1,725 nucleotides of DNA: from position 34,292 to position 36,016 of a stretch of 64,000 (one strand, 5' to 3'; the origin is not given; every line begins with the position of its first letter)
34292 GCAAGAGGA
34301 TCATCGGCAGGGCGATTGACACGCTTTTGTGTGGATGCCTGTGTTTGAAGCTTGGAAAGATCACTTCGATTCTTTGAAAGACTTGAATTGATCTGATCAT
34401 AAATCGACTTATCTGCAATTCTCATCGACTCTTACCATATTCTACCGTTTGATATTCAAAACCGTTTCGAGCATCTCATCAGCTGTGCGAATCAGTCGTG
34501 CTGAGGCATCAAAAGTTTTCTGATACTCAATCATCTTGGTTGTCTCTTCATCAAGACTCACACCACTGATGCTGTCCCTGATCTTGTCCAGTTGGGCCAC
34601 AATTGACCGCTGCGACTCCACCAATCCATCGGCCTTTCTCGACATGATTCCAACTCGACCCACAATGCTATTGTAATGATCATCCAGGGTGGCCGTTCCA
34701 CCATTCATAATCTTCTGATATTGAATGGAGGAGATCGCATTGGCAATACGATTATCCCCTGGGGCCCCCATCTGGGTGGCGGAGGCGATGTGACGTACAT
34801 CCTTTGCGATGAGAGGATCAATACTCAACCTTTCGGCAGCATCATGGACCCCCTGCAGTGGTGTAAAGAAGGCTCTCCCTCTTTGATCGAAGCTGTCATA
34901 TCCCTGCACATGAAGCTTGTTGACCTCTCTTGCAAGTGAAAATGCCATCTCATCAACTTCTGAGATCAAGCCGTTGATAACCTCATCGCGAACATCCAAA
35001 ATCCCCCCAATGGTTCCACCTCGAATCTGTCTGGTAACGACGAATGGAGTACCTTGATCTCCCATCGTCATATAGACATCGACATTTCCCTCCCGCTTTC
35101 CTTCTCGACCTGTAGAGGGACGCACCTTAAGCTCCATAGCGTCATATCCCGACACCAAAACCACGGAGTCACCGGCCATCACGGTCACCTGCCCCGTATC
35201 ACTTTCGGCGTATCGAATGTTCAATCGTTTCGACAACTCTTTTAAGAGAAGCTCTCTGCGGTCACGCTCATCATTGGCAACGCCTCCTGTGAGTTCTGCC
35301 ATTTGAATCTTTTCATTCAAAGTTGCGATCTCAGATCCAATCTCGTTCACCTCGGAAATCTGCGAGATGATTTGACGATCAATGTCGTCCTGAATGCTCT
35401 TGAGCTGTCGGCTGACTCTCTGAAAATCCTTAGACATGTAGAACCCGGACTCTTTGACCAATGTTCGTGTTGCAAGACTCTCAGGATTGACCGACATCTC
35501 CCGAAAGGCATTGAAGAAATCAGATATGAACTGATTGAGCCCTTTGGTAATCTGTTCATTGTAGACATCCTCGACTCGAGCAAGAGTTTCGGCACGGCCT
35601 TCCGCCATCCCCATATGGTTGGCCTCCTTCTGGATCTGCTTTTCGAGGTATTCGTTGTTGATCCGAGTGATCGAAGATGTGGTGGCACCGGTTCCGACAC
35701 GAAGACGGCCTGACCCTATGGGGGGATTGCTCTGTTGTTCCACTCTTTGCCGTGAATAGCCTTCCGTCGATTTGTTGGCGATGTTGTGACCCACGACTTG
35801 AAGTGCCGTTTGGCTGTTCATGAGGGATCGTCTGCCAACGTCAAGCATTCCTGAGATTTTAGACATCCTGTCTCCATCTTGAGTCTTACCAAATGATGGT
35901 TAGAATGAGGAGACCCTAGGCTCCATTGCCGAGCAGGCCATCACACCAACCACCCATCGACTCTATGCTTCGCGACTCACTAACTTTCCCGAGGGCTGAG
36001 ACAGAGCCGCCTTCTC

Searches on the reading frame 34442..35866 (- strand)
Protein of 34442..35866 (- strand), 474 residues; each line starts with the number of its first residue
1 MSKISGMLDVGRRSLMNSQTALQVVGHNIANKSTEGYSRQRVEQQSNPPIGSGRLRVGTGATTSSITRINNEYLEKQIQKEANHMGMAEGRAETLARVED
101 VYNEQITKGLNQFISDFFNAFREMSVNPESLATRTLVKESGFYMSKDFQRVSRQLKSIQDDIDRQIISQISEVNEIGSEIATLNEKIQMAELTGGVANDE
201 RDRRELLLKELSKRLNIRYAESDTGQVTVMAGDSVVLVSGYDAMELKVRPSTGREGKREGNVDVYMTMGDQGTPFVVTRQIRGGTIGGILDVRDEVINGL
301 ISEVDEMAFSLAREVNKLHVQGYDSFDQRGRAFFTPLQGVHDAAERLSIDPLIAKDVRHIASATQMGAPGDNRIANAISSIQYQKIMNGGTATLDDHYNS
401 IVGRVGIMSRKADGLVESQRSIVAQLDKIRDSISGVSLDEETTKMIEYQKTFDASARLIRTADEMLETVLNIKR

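Call 35: search_protein_families(library=ncbifam, proteins=[window:34442-35866:-], max_evalue=0.00001)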
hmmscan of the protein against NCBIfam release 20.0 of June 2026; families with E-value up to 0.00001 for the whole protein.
window:34442-35866:- (474 aa): 9 families
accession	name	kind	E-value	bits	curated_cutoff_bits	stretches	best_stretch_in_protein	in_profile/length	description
TIGR02492.1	flgK_ends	equivalog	4.6e-118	395.3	170.75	1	7-472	2-437/437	flagellar hook-associated protein FlgK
NF004241.1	PRK05682.1-5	equivalog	1.2e-13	51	469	1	433-474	405-446/446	flagellar hook protein FlgE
NF009278.1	PRK12636.1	equivalog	1.2e-11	44.7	350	1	433-474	222-263/263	flagellar basal body rod protein FlgG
TIGR02488.1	flgG_G_neg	equivalog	3.2e-09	36.7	252.75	0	432-471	218-257/259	flagellar basal-body rod protein FlgG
NF040922.1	flgE_Caulobact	equivalog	1.7e-08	33.9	750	1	434-474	465-505/505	flagellar hook protein FlgE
NF004238.1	PRK05682.1-1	equivalog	2.7e-08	33.5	400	0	434-473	375-414/414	flagellar hook protein FlgE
NF004243.1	PRK05682.2-2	equivalog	1.3e-07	31.1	801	0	434-474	380-420/420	flagellar hook protein FlgE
TIGR03506.1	FlgEFG_subfam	subfamily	9.8e-07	28.8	70.25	0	8-68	3-64/351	flagellar hook-basal body complex protein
NF009456.0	PRK12816.1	equivalog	4.3e-06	26.6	416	0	432-474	222-264/264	flagellar basal body rod protein FlgG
